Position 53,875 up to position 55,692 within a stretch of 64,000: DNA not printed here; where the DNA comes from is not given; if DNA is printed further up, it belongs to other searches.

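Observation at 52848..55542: Extracytosolic flavinylation module: FMN-binding protein with SGAT motif, ApbE, and a polytopic membrane protein fused to an FNR-like reductase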

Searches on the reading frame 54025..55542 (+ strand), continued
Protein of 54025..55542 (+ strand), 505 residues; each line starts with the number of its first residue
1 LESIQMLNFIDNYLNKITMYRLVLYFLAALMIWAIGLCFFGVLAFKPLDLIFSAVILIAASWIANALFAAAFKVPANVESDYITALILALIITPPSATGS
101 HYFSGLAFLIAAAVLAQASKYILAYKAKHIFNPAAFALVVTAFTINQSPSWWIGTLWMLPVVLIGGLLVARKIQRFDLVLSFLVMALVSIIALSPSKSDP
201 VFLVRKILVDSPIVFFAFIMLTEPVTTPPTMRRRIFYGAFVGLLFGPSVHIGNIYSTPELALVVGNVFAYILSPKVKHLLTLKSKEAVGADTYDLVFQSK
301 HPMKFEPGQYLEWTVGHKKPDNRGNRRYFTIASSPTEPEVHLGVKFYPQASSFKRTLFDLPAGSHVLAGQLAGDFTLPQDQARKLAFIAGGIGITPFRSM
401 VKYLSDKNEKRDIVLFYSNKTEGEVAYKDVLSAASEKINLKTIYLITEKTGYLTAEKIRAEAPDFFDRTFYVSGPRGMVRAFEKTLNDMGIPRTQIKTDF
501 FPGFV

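Call 20: find_related_loci(query=window:54040-55542:+, collection=genome_contigs, flank=5000)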
Query window:54040-55542:+ (500 aa) in genome_contigs; peptide patterns used: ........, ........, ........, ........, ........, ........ (x = any residue, [..] = any of these).
100 stretches matched a pattern; 33 encode a relative of the query (tblastn E <= 1e-3); 33 distinct loci.
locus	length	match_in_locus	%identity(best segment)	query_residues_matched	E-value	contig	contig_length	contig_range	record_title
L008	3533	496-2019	55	1-499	0e+0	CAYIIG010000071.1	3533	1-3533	MAG TPA_asm: uncultured Candidatus Saccharibacteria bacterium isolate ERP119705_co20_252 genome assembly, contig: NODE_4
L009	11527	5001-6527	56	1-499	0e+0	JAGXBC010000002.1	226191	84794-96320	MAG: Patescibacteria group bacterium isolate REEB91 contig-150_21, whole genome shotgun sequence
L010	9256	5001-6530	53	1-499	0e+0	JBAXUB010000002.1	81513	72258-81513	MAG: Candidatus Taylorbacteria bacterium isolate ELA650 MAG650_2, whole genome shotgun sequence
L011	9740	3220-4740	55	1-498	2e-180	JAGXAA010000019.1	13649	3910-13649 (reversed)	MAG: Patescibacteria group bacterium isolate REEB66 contig-150_5790, whole genome shotgun sequence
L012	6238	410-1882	54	1-500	0e+0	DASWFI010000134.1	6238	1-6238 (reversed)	MAG TPA_asm: Patescibacteria group bacterium isolate SMAG_U2785 k141_2208224, whole genome shotgun sequence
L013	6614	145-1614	56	5-499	2e-178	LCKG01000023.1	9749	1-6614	MAG: Parcubacteria group bacterium GW2011_GWC1_45_13 UW93_C0023, whole genome shotgun sequence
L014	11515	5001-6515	53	1-499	1e-177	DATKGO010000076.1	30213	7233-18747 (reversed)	MAG TPA_asm: Patescibacteria group bacterium isolate SMAG_U14553 k141_152228, whole genome shotgun sequence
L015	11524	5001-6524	54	1-499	4e-174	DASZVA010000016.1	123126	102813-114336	MAG TPA_asm: Candidatus Peribacteraceae bacterium isolate SMAG_U6119 k141_573465, whole genome shotgun sequence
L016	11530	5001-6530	54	1-499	4e-174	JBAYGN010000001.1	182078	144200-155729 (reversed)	MAG: Candidatus Paceibacterota bacterium isolate SO_2016_GW1_126 scaffold00163_OW334_2016, whole genome shotgun sequence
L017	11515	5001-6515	54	1-500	4e-173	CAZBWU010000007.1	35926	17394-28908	MAG TPA_asm: uncultured Gammaproteobacteria bacterium isolate SRP219642_co6_52 genome assembly, contig: NODE_775_length_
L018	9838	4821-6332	53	1-499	3e-172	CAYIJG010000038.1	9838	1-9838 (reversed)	MAG TPA_asm: uncultured Gammaproteobacteria bacterium isolate ERP119705_co24_1001 genome assembly, contig: NODE_9896_len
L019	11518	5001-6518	52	1-500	4e-172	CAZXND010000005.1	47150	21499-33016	MAG TPA_asm: uncultured Gammaproteobacteria bacterium isolate SRP192515_co1_195 genome assembly, contig: NODE_544_length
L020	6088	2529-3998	54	2-500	5e-171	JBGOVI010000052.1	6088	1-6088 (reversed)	MAG: Patescibacteria group bacterium isolate OBJ_0618_7090110_119 k141_8657749_length_6088_cov_11.9556, whole genome sho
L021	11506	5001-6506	50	4-499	2e-168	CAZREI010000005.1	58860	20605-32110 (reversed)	MAG TPA_asm: uncultured Candidatus Saccharibacteria bacterium isolate SRP193066_co2_68 genome assembly, contig: NODE_177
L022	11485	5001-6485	52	1-499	1e-167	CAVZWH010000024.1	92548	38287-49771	MAG: Candidatus Staskawiczbacteria bacterium isolate MFD02138.bin.1.79 genome assembly, contig: contig_30431, whole geno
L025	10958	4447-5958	48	1-499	1e-156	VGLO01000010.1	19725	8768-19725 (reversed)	MAG: Candidatus Staskawiczbacteria bacterium isolate M_DeepCast_50m_m2_049 M_DeepCast_50m_m2_049_Ga0194121_10004656, who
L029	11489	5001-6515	47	2-499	6e-152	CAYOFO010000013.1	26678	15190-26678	MAG TPA_asm: uncultured Gammaproteobacteria bacterium isolate SRP296810_co1_123 genome assembly, contig: NODE_1705_lengt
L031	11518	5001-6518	48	1-500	6e-149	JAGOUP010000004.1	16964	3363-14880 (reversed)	MAG: Candidatus Levyibacteriota bacterium isolate Gw_Eff_bin_508 Gw_Eff_7362_length_16964_cov_3.456138, whole genome sho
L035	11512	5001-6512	44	1-499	3e-130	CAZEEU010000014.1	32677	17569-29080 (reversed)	MAG TPA_asm: uncultured Gammaproteobacteria bacterium isolate SRP286056_co1_676 genome assembly, contig: NODE_1477_lengt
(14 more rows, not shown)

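Call 23: search_protein_families(library=pfam, proteins=[L029:3528-4097:+, L029:4119-4991:+, L025:6026-6526:+, L025:3924-4379:+, L035:3619-4131:+, L035:6517-7005:+, L031:3502-4047:+, L035:4138-5004:+], max_evalue=0.1)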
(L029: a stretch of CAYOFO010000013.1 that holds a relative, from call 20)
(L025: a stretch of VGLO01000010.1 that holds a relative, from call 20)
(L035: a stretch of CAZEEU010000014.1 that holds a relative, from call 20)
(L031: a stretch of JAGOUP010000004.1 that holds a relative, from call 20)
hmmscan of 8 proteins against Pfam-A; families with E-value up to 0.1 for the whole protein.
L029:3528-4097:+ (189 aa): 0 families

L029:4119-4991:+ (290 aa): 3 families
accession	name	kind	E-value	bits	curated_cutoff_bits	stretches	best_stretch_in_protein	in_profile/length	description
PF02424.20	ApbE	-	3.9e-36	125.4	25.6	1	10-261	2-252/266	ApbE family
PF11167.13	DUF2953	-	0.0044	17.5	22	1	181-216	2-36/53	Protein of unknown function (DUF2953)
PF13679.12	Methyltransf_32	-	0.09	13.2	27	0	130-178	24-73/143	Methyltransferase domain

L025:6026-6526:+ (166 aa): 4 families
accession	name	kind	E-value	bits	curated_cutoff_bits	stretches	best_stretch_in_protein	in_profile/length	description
PF13473.12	Cupredoxin_1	-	1.5e-05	25.3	27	1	58-165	16-104/104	Cupredoxin-like domain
PF00127.26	Copper-bind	-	0.00013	22.7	21.2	1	74-153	14-84/99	Copper binding proteins, plastocyanin/azurin family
PF12685.13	SpoIIIAH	-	0.00071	20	30.6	1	3-88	1-68/191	SpoIIIAH-like protein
PF20944.2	StcE_b-sandwich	-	0.011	16.2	27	1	45-100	20-73/75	Metalloprotease StcE, beta-sandwich domain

L025:3924-4379:+ (151 aa): 1 family
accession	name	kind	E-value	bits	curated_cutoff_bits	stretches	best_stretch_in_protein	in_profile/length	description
PF00254.34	FKBP_C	-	6.7e-38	129.3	21.1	1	56-144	4-93/94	FKBP-type peptidyl-prolyl cis-trans isomerase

L035:3619-4131:+ (170 aa): 5 families
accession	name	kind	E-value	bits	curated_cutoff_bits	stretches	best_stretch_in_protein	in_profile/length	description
PF20088.4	DUF6480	-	0.0016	18.7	25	1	5-37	43-75/78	Family of unknown function (DUF6480)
PF12685.13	SpoIIIAH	-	0.0065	16.9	30.6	1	18-104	4-68/191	SpoIIIAH-like protein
PF14221.11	DUF4330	-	0.011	16.3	27.6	1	20-113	18-112/167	Domain of unknown function (DUF4330)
PF12729.13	4HB_MCP_1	-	0.018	15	27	1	13-44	5-36/181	Four helix bundle sensory module for signal transduction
PF07172.16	GRP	-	0.061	14.4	30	0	14-91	3-64/90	Glycine rich protein family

L035:6517-7005:+ (162 aa): 6 families
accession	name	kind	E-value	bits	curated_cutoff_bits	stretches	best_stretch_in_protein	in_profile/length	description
PF13473.12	Cupredoxin_1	-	4.4e-12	46.4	27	1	72-160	19-103/104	Cupredoxin-like domain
PF00127.26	Copper-bind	-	8.1e-09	36.2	21.2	1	76-162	5-99/99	Copper binding proteins, plastocyanin/azurin family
PF07731.20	Cu-oxidase_2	-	2e-05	24.8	20.4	1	124-161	96-133/137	Multicopper oxidase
PF07732.21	Cu-oxidase_3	-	0.00084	19.8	21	1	119-162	71-115/119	Multicopper oxidase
PF00116.26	COX2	-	0.003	17.9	22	1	90-146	48-103/120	Cytochrome C oxidase subunit II, periplasmic domain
PF00295.23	Glyco_hydro_28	-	0.0098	15.5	22.9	1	63-115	139-192/324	Glycosyl hydrolases family 28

L031:3502-4047:+ (181 aa): 4 families
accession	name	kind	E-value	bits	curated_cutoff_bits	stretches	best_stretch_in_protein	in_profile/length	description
PF04205.19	FMN_bind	-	0.00037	21.5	22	1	104-174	5-74/77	FMN-binding domain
PF21827.1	New_glue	-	0.01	16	31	1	36-85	6-53/94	New glue protein family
PF12685.13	SpoIIIAH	-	0.036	14.5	30.6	0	34-77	3-45/191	SpoIIIAH-like protein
PF23714.1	Rv3627c_N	-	0.086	13.2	27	0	33-67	15-49/58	Carboxypeptidase Rv3627c-like, N-terminal domain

L035:4138-5004:+ (288 aa): 2 families
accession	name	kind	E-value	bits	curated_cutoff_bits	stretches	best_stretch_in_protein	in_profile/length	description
PF02424.20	ApbE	-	8e-39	134.2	25.6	1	10-253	2-246/266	ApbE family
PF13679.12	Methyltransf_32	-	0.016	15.6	27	1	131-173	25-68/143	Methyltransferase domain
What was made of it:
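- Tried and rejected: One is immediately downstream of the fusion gene in only 2 of 25 loci (L025, L035; call 23).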

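Call 26: search_solved_structures(query=A1, max_evalue=0.01, show_alignments=0)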
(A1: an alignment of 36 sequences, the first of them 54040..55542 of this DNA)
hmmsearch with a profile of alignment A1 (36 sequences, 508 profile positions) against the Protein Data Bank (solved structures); distinct sequences matched with E-value up to 0.01: 131 (the best 60 are shown).
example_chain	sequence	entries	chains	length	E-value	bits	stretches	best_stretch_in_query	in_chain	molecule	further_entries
1cqx_A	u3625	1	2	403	9.1e-17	64.1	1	275-504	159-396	FLAVOHEMOPROTEIN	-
3ozu_A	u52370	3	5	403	9.6e-17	64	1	275-504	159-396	Flavohemoprotein | Flavohemoglobin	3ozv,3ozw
7qty_A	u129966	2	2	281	1.2e-16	63.7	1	348-506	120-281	Na(+)-translocating NADH-quinone reductase subunit F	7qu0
7qu3_A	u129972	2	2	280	1.6e-16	63.3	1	347-506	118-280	Na(+)-translocating NADH-quinone reductase subunit F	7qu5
2r6h_A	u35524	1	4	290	2.7e-16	62.5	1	349-504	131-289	NADH:ubiquinone oxidoreductase, Na translocating, F subunit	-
7xk3_F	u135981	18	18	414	5.8e-16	61.4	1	349-507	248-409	Na(+)-translocating NADH-quinone reductase subunit F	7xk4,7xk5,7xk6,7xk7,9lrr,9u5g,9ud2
4u9u_A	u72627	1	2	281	5.9e-16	61.4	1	349-506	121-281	Na(+)-translocating NADH-quinone reductase subunit F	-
8ad4_A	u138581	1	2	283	6e-16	61.4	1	349-506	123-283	Na(+)-translocating NADH-quinone reductase subunit F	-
4uaj_A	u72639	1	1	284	6.1e-16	61.4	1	349-506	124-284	Na(+)-translocating NADH-quinone reductase subunit F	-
2eix_A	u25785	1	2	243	6.7e-16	61.2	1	267-495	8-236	NADH-cytochrome b5 reductase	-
8a1t_F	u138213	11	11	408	1.2e-15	60.4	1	349-506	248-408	Na(+)-translocating NADH-quinone reductase subunit F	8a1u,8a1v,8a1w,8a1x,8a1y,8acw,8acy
6o0a_A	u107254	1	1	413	1.7e-15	59.9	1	269-504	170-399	Flavohemoglobin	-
8ad3_A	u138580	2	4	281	3.8e-15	58.7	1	349-502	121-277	Na(+)-translocating NADH-quinone reductase subunit F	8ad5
4wqm_A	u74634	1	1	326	4.3e-15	58.5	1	268-504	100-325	Toluene-4-monooxygenase electron transfer component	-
1qfj_A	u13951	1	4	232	8.3e-13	51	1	274-488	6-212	PROTEIN (FLAVIN REDUCTASE)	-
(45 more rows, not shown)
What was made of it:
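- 54856..55542 (+): FNR-like FAD/NAD(P)H-binding reductase domain of the fusion protein (residues 273-500). Motifs: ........, GGIGITP, C-terminal DFFPGF. PDB profile hits include flavohemoglobin and NqrF at about 1e-16 (call 26).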

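Call 39: predict_structure(alignment_id=A3)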
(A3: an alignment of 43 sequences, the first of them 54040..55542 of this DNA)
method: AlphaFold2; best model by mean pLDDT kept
length: 500 residues; sequences in the alignment: 43
mean_pLDDT: 85.8   pTM: 0.77
mean pLDDT of the five models: 85.8, 84.9, 84.6, 84.3, 82.7
residues with pLDDT >= 90: 229; 70-90: 234; 50-70: 31; < 50: 6
segments of 3 or more residues with pLDDT < 50: 495-500
pLDDT, mean of each block of 10 residues (from residue 1): 69 81 94 91 93 95 84 85 90 83 91 86 80 79 74 92 85 93 85 77 85 84 81 91 59 82 81 88 93 84 84 76 82 90 85 91 76 89 93 94 95 94 94 95 92 96 92 87 93 55
secondary structure, 60 per line:
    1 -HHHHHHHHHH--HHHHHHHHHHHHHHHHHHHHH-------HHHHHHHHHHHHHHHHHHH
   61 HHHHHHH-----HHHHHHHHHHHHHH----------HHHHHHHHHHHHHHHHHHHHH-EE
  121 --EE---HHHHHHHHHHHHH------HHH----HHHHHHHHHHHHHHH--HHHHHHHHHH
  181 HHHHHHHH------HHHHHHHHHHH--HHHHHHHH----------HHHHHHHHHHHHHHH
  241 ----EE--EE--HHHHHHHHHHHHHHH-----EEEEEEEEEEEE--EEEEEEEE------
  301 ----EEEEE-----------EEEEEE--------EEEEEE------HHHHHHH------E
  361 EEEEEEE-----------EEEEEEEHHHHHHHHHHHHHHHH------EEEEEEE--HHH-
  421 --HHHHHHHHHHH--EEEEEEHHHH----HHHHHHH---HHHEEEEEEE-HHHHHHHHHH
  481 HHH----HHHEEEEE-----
elements in order: H2-11 H14-34 H42-67 H73-86 H97-117 H128-140 H154-168 H171-188 H195-205 H208-215 H226-240 H253-267 E273-284 E287-294 E305-309 E321-326 E335-340 H347-353 E360-367 E379-385 H386-401 E408-414 H423-433 E436-441 H442-445 H450-456 E463-469 H471-483 E491-495

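Call 41: fold_search(model_id=the predicted structure, library=pdb)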
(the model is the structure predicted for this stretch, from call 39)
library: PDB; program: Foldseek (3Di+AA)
matches with E <= 10: 1366; with E <= 0.001: 330
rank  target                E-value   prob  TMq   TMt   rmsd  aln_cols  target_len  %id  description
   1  6o0a                  2.5e-15  1.00  0.43  0.55  11.6       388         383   18  Crystal structure of flavohemoglobin from Malassezia yamatoensis with bound FAD and heme determined by iron SAD phasing (released 2019-03-06)
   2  8qta                  2.7e-15  1.00  0.39  0.48  18.7       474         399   17  Cryo-EM structure of Streptococcus pneumoniae NADPH oxidase F397A mutant in complex with NADPH (released 2024-07-24)
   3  4g1v                  5.6e-15  1.00  0.45  0.56   8.9       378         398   16  X-ray structure of yeast flavohemoglobin (released 2012-11-14)
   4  8qt6                  8.8e-15  1.00  0.40  0.49  18.2       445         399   19  Cryo-EM structure of Streptococcus pneumoniae NADPH oxidase (released 2024-07-24)
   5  1gvh                  2.0e-14  1.00  0.45  0.56   8.8       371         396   14  The X-ray structure of ferric Escherichia coli flavohemoglobin reveals an unespected geometry of the distal heme pocket (released 2002-08-06)
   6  5ogx                  5.0e-14  1.00  0.43  0.63   2.6       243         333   21  Crystal structure of Amycolatopsis cytochrome P450 reductase GcoB. (released 2018-07-04)
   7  4wqm                  8.7e-14  1.00  0.39  0.58   3.5       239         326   23  Structure of the toluene 4-monooxygenase NADH oxidoreductase T4moF, K270S K271S variant (released 2015-09-09)
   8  4eh1_B                1.5e-13  1.00  0.39  0.79   3.1       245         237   18  Crystal Structure of the Flavohem-like-FAD/NAD Binding Domain of Nitric Oxide Dioxygenase from Vibrio cholerae O1 biov (released 2012-04-25)
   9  4g1b_A                2.0e-13  1.00  0.42  0.52  11.7       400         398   16  X-ray structure of yeast flavohemoglobin in complex with econazole (released 2012-11-14)
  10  8qq1_F                2.9e-13  1.00  0.38  0.82   3.1       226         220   22  SpNOX dehydrogenase domain, mutant F397W in complex with Flavin adenine dinucleotide (FAD) (released 2024-05-08)
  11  8qq7                  4.1e-13  1.00  0.38  0.46  17.2       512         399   16  Structure of SpNOX: a Bacterial NADPH oxidase (released 2024-05-08)
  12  8qq1_C                4.8e-13  1.00  0.39  0.85   2.9       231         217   22  SpNOX dehydrogenase domain, mutant F397W in complex with Flavin adenine dinucleotide (FAD) (released 2024-05-08)
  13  4eh1_A                5.3e-13  1.00  0.40  0.81   3.0       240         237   18  Crystal Structure of the Flavohem-like-FAD/NAD Binding Domain of Nitric Oxide Dioxygenase from Vibrio cholerae O1 biov (released 2012-04-25)
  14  2r6h_C                5.8e-13  1.00  0.40  0.66   5.1       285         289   18  Crystal structure of the domain comprising the NAD binding and the FAD binding regions of the NADH:ubiquinone oxidored (released 2007-09-11)
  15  7qu3                  7.1e-13  1.00  0.40  0.69   5.3       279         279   20  X-ray structure of FAD domain of NqrF of Pseudomonas aeruginosa (released 2022-02-09)
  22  7c3a_C                2.5e-12  1.00  0.39  0.58   4.3       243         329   20  Ferredoxin reductase in carbazole 1,9a-dioxygenase (released 2021-05-26)
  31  7c3b_A                5.8e-12  1.00  0.39  0.59   3.2       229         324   20  Ferredoxin reductase in carbazole 1,9a-dioxygenase (FAD apo form) (released 2021-05-26)
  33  7c3b_C                7.1e-12  1.00  0.39  0.58   3.7       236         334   20  Ferredoxin reductase in carbazole 1,9a-dioxygenase (FAD apo form) (released 2021-05-26)
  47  7c3a_B                1.6e-11  1.00  0.39  0.57   4.1       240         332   20  Ferredoxin reductase in carbazole 1,9a-dioxygenase (released 2021-05-26)
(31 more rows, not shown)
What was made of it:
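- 54856..55542 (+): Foldseek finds flavohemoglobin, the SpNOX dehydrogenase domain and NqrF (call 41).
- Closest known: NOX / ferric-reductase family. Same: SpNOX is among the top structural hits (call 41).
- The architecture, a TM conduit with a C-terminal FNR-type dehydrogenase, parallels SpNOX, which is among the top structural hits for the full model (call 41).
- Tried and rejected: Hits were dominated by the FNR module and said nothing about the membrane domain (call 41).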
